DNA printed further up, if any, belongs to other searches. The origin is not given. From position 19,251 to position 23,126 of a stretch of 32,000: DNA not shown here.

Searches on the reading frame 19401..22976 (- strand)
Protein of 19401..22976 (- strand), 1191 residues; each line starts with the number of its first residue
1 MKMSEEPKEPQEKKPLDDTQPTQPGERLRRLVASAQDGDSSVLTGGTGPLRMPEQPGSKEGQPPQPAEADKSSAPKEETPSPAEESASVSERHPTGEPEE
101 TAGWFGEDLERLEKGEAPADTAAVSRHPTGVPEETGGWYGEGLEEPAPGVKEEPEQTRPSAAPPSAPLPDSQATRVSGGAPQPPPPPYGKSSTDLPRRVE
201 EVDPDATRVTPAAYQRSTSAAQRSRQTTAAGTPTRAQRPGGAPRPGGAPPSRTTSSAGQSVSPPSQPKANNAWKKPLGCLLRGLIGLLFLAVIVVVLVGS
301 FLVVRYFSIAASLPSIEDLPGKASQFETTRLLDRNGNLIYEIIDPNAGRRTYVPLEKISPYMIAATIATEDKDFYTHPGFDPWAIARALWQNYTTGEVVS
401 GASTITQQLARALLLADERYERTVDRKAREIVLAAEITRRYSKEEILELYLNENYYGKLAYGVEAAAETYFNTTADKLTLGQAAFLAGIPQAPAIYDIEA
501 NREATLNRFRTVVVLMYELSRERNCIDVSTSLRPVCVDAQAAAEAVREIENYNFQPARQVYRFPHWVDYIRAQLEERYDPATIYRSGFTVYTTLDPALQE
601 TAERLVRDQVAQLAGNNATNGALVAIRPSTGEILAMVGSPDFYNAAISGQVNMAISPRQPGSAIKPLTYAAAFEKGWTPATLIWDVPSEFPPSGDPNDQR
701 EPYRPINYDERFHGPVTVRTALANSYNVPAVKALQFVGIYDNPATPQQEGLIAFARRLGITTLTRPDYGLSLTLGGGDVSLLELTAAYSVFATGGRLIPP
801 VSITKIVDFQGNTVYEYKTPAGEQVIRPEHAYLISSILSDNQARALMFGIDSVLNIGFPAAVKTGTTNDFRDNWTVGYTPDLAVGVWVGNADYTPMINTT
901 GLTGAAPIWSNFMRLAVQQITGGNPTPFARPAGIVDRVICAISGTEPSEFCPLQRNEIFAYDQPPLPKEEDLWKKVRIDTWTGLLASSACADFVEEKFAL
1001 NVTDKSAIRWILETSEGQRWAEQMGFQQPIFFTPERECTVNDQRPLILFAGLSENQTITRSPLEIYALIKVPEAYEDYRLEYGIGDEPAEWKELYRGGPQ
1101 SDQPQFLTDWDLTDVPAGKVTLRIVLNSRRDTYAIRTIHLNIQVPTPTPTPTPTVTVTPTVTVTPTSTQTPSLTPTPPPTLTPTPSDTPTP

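Call 26: search_protein_families(library=pfam, proteins=[window:19401-22976:-], max_evalue=0.00001)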
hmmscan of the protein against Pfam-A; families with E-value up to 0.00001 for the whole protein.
window:19401-22976:- (1191 aa): 2 families
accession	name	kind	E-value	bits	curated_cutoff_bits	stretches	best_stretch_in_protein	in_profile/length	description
PF00912.28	Transgly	-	2.8e-59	200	27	1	336-515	2-176/178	Transglycosylase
PF00905.27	Transpeptidase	-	3.8e-24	85.9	22.1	1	621-913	1-298/299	Penicillin binding protein transpeptidase domain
